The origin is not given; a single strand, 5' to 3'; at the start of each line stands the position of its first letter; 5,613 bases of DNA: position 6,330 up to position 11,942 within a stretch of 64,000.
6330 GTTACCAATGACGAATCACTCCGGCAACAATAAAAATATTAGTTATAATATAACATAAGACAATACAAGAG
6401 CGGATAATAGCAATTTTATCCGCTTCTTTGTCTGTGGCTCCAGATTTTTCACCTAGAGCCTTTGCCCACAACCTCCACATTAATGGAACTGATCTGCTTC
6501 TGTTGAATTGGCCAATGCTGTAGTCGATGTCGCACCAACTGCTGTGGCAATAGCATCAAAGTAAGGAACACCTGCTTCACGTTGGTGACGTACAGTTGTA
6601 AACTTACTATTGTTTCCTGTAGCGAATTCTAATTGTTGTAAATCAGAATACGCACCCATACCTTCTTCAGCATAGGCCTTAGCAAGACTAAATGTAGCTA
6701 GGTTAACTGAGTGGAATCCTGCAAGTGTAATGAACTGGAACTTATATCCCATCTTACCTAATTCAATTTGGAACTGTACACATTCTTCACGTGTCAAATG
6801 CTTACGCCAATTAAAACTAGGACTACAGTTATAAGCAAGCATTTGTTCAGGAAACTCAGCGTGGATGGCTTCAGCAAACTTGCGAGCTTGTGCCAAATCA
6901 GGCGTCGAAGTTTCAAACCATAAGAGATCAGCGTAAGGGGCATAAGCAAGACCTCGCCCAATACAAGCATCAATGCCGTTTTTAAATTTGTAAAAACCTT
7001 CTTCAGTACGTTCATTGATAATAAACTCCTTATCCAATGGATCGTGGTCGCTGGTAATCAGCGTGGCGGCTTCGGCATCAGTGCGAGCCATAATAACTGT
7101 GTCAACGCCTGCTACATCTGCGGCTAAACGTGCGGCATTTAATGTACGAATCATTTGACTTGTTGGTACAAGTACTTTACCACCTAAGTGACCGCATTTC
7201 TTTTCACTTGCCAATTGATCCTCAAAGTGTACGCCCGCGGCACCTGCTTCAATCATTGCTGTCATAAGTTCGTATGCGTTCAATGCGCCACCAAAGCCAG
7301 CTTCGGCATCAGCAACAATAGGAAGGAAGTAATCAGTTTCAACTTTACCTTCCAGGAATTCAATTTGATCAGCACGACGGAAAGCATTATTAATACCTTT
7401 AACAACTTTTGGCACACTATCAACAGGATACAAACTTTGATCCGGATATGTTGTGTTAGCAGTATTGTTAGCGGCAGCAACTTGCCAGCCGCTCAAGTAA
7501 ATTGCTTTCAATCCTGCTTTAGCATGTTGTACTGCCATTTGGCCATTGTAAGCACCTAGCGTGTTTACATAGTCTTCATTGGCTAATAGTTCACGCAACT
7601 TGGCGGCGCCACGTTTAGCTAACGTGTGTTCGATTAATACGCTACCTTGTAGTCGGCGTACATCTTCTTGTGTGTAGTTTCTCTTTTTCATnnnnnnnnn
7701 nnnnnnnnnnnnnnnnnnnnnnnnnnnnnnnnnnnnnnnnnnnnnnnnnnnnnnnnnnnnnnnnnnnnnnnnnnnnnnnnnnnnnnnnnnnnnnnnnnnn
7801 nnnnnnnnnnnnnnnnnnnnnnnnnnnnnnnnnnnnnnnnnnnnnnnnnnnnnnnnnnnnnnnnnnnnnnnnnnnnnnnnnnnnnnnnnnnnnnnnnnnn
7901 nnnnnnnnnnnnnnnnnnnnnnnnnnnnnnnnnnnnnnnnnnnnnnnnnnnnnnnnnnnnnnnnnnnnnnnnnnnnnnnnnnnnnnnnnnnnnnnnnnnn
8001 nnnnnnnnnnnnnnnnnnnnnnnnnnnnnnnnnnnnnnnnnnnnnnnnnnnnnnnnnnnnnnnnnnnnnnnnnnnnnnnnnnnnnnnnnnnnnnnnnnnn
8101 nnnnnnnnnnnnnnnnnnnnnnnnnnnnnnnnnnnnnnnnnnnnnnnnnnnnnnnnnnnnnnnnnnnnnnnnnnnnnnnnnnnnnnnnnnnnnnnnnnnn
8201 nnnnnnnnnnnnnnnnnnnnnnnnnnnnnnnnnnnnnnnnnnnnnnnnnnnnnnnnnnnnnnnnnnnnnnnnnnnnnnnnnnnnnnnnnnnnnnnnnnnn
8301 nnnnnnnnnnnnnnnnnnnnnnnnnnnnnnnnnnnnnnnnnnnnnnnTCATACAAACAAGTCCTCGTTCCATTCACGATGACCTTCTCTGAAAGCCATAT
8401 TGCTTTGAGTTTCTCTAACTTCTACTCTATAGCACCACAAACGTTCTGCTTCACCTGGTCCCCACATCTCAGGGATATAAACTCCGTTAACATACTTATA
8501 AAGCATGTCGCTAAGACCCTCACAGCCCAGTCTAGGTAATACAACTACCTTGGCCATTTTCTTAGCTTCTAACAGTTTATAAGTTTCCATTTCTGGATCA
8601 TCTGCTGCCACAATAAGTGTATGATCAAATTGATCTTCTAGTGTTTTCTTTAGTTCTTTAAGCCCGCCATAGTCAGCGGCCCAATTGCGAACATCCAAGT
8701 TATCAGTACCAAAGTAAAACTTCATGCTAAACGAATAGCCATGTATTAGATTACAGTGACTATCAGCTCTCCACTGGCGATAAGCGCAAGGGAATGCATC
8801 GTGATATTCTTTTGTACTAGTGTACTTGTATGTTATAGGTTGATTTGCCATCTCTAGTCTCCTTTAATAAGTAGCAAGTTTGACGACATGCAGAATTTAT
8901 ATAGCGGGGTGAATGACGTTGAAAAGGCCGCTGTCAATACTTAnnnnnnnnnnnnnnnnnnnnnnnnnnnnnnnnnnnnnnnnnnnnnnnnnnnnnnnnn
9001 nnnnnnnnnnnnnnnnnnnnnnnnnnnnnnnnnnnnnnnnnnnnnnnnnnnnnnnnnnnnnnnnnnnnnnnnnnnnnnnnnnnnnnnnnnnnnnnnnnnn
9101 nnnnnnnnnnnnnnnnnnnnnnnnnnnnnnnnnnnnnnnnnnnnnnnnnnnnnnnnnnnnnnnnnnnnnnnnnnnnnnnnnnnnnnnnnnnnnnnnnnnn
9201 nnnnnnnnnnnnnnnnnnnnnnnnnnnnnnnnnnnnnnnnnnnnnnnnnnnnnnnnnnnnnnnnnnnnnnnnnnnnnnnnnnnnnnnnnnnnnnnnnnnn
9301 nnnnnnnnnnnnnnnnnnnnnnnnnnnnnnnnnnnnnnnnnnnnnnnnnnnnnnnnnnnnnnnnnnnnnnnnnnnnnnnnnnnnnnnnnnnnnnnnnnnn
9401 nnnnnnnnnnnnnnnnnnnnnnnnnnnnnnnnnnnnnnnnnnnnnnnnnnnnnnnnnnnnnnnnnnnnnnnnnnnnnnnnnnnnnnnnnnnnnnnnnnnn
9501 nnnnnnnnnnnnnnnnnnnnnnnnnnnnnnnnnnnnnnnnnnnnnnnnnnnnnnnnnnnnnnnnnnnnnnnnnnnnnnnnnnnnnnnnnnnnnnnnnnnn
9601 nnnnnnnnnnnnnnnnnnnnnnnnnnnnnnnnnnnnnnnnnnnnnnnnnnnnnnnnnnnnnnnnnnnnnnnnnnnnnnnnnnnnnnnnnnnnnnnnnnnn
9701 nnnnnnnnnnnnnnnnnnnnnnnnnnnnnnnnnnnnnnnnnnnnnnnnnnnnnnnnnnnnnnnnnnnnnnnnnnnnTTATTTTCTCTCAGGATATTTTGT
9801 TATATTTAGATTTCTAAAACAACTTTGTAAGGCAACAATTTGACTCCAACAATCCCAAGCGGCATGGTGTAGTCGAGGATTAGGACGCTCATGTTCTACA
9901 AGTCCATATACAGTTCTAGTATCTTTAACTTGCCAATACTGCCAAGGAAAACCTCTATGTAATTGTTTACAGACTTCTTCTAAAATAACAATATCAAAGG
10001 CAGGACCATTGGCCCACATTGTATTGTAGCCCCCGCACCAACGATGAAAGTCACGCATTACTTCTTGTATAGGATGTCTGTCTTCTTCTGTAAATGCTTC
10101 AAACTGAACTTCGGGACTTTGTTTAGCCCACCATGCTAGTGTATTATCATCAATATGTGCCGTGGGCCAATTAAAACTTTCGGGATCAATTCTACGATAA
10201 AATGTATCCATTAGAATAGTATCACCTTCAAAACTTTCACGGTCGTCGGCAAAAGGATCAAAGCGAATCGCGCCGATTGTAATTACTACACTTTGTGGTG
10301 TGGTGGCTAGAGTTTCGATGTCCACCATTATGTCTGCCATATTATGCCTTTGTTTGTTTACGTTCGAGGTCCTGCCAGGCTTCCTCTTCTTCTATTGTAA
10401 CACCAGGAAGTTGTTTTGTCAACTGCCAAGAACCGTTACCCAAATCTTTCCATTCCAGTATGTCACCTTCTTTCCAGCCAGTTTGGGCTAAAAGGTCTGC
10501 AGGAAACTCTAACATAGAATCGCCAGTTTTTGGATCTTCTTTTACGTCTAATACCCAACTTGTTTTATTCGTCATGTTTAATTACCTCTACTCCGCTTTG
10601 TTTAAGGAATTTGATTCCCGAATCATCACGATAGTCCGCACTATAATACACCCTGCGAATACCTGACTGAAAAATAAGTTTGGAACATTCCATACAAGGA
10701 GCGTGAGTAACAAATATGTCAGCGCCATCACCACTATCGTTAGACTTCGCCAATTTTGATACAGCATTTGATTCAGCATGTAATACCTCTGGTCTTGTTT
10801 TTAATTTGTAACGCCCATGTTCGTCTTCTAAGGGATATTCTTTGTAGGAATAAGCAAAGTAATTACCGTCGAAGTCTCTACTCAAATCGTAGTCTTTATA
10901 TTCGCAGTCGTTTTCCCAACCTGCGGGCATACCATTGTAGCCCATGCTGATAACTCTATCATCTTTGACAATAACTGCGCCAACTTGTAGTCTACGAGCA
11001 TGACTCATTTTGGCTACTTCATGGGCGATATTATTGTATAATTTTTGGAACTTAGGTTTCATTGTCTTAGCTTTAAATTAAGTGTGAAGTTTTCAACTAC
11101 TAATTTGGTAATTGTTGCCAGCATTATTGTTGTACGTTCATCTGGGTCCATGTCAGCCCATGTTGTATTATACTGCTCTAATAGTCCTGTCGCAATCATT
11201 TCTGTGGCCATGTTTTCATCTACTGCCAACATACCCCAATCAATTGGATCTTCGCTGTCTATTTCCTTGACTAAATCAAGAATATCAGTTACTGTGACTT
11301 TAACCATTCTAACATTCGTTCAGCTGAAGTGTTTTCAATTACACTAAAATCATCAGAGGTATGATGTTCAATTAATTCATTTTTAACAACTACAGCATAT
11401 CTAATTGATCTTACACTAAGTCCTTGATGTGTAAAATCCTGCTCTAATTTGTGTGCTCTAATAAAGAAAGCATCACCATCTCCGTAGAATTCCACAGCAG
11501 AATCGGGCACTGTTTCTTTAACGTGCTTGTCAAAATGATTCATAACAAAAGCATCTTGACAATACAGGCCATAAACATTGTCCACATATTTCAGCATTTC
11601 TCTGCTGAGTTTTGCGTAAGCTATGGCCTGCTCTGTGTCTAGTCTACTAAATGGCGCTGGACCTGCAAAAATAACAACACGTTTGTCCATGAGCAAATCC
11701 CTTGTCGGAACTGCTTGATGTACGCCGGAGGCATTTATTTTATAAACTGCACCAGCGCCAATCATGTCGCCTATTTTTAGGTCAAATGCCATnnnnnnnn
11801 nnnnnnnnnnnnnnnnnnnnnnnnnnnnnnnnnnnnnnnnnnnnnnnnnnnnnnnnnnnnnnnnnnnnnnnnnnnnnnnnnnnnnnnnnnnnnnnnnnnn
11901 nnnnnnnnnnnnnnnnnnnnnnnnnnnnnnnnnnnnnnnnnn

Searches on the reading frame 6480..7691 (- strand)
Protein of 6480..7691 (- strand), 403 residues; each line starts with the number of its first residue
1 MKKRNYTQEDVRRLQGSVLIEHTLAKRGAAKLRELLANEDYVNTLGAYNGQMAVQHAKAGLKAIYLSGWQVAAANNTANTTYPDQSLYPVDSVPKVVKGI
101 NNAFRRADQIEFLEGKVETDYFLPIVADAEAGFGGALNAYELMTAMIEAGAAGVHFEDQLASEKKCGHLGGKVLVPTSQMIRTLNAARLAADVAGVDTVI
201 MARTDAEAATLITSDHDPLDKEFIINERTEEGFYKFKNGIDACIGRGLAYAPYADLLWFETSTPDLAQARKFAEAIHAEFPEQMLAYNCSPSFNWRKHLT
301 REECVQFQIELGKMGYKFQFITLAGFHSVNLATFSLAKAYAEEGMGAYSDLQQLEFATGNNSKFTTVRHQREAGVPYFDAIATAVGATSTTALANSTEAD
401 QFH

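Call 34: search_protein_families(library=pfam, proteins=[window:6480-7691:-], max_evalue=0.01)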
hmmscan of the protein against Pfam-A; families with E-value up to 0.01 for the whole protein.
window:6480-7691:- (403 aa): 2 families
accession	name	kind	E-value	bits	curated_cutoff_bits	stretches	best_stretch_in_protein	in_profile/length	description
PF00463.27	ICL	-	2.4e-102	343.6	26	2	227-402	352-526/526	Isocitrate lyase family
PF13714.12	PEP_mutase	-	9e-19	68.4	31.5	1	32-206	1-147/240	Phosphoenolpyruvate phosphomutase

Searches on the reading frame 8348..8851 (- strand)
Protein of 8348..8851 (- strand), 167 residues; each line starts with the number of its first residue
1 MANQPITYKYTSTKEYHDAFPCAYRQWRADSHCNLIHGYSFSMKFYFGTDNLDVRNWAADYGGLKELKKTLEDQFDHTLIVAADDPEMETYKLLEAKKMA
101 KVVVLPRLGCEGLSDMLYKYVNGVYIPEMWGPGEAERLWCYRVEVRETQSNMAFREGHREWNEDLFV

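Call 34: search_protein_families(library=pfam, proteins=[window:8348-8851:-], max_evalue=0.01)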
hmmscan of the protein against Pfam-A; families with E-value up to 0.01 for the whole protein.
window:8348-8851:- (167 aa): 1 family
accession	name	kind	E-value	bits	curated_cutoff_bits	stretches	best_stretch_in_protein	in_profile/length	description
PF01242.24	PTPS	-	3.4e-15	56.5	22.4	1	18-155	6-118/121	6-pyruvoyl tetrahydropterin synthase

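Call 109: search_solved_structures(query=window:8348-8851:-, max_evalue=0.001, show_alignments=1)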
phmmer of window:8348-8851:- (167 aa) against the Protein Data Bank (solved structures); distinct sequences matched with E-value up to 0.001: 1.
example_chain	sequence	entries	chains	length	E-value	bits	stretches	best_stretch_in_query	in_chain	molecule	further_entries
7v0f_A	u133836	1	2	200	0.00019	24.5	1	28-149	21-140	6-carboxy-5,6,7,8-tetrahydropterin synthase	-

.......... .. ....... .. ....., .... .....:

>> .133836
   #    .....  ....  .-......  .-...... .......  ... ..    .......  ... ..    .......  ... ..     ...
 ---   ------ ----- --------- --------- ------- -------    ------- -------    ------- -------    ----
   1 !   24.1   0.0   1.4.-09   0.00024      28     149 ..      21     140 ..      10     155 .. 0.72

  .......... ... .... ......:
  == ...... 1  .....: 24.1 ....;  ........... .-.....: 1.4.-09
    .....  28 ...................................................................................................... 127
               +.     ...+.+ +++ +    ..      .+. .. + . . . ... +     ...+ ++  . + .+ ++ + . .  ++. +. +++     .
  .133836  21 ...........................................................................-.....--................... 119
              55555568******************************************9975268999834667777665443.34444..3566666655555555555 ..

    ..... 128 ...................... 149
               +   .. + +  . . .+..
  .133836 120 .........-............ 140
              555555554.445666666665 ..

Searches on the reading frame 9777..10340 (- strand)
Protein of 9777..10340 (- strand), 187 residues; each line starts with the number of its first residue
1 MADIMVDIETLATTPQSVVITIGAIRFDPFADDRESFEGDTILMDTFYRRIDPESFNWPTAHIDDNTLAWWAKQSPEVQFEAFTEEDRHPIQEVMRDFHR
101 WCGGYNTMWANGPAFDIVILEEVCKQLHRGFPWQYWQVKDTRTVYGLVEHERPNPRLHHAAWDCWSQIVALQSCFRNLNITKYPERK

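Call 34: search_protein_families(library=pfam, proteins=[window:9777-10340:-], max_evalue=0.01)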
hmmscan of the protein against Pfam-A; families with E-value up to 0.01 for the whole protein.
window:9777-10340:- (187 aa): 1 family
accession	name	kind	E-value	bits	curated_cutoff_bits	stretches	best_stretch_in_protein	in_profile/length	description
PF16473.11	Rv2179c-like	-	1.4e-32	113.3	27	1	3-154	2-148/177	3'-5' exoribonuclease Rv2179c-like domain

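Call 66: search_dna_similar(query=window:9777-10340:-, collection=phages, mode=protein, max_rows=15, max_evalue=0.00001)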
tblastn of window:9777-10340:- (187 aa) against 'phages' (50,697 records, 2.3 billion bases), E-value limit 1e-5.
Records with a match: 1173; places in all: 1177; records where one place covers at least 80% of the query: 1066.
Best place of each record, by identity: <60% 1173.
By first word of the organism name: Escherichia 581; Shigella 79; Pseudomonas 57; Klebsiella 56; Enterobacteria 53; Vibrio 44; Salmonella 42; Yersinia 31; Rhizobium 25; Rhodobacter 23; and 41 more.
By host as written in the record: Escherichia coli 249; - 148; Klebsiella pneumoniae 36; Rhodobacter capsulatus YW1 23; Pseudomonas aeruginosa PAO1 22; Escherichia coli O157:H7 22; Escherichia coli str. K-12 substr. MG1655 22; Shigella sp. 20; and 305 more.
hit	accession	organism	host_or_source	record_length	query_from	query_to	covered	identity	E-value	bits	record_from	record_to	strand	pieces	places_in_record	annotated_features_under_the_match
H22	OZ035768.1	Sashavirus 536P12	-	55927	1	178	95%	35.1%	5e-20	92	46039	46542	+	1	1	record has no annotation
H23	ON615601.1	Synechococcus phage BUCT-ZZ01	Synechococcus elongatus PCC 7942 = ...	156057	4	176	93%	36.1%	6e-23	100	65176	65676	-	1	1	hypothetical protein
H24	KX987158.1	Salmonella phage vB_SenS_Sasha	Salmonella enterica subsp. enterica ...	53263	1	178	95%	34.6%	2e-19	91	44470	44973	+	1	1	exonuclease | ribosome_binding_site | hypothetical protein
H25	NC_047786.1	Salmonella phage vB_SenS_Sasha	Salmonella enterica subsp. enterica ...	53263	1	178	95%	34.6%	2e-19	91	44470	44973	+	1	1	exonuclease | ribosome_binding_site | hypothetical protein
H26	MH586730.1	Salmonella phage Solent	Salmonella enterica subsp. enterica ...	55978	1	178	95%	34.6%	2e-19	91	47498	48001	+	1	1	putative exonuclease | ribosome_binding_site | hypothetical protein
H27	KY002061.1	Salmonella phage vB_SenS_Sergei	Salmonella enterica subsp. enterica ...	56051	1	178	95%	34.6%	2e-19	91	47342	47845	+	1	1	exonuclease | ribosome_binding_site | hypothetical protein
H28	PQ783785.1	Escherichia phage PDP46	Escherichia coli HS(pFamp)R (ATCC ...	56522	1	178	95%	34.6%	2e-19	91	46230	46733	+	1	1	exonuclease | nuclease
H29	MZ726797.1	Escherichia phage vB_EcoS_AVIO78A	Escherichia coli O78 Strain ECL23026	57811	1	178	95%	34.6%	4e-19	90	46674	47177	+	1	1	hypothetical protein (x2)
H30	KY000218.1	Bordetella phage MW2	Bordetella bronchiseptica ATCC 10580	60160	1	187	100%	32.8%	1e-20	94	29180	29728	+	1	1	exonuclease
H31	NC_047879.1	Bordetella phage MW2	Bordetella bronchiseptica ATCC 10580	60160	1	187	100%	32.8%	1e-20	94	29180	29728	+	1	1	exonuclease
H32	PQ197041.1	Morganella phage Henu15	Morganella morganii JX1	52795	1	180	96%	33.9%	6e-20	92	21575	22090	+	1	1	3' exoribonuclease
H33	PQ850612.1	Escherichia phage KarinMuster_Bas82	Escherichia coli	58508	1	178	95%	34.1%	4e-19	90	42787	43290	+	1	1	exonuclease | hypothetical protein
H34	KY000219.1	Bordetella phage CN2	Bordetella bronchiseptica ATCC 10580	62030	1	178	95%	33.9%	1e-20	94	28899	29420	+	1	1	exonuclease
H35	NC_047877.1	Bordetella phage CN2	Bordetella bronchiseptica ATCC 10580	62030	1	178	95%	33.9%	1e-20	94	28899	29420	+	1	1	exonuclease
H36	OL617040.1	Flyfo podovirus Tbat2_2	Pteropus tonganus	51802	1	168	90%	35.6%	5e-20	92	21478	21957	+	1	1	3' exoribonuclease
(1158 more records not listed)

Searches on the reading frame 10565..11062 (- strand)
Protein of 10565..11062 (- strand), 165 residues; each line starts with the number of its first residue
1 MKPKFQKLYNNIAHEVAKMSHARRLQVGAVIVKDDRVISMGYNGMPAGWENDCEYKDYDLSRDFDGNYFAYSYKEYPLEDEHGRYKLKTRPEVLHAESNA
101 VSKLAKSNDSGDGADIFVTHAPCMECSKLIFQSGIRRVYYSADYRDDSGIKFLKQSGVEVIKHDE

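Call 69: search_protein_families(library=pfam, proteins=[window:10565-11062:-], max_evalue=0.01)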
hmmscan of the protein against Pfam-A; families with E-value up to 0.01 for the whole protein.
window:10565-11062:- (165 aa): 4 families
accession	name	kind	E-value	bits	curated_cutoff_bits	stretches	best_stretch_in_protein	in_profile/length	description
PF00383.29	dCMP_cyt_deam_1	-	6.3e-22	77.8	25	1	7-141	5-101/102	Cytidine and deoxycytidylate deaminase zinc-binding region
PF14437.12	MafB19-deam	-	1.7e-15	57.6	27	1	6-147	4-106/142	MafB19-like deaminase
PF14439.12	Bd3614-deam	-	5.6e-05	23.5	38.5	1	92-142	33-90/113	Bd3614-like deaminase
PF08210.17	APOBEC_N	-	0.00082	19.9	25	0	86-133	38-88/170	APOBEC-like N-terminal domain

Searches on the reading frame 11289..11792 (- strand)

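Call 69: search_protein_families(library=pfam, proteins=[window:11289-11792:-], max_evalue=0.01)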
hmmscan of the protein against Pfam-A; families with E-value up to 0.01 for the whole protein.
window:11289-11792:- (167 aa): 1 family
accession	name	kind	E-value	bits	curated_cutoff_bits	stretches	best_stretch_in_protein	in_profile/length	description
PF08534.16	Redoxin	-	9.3e-05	22.7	26.6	1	26-150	19-137/148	Redoxin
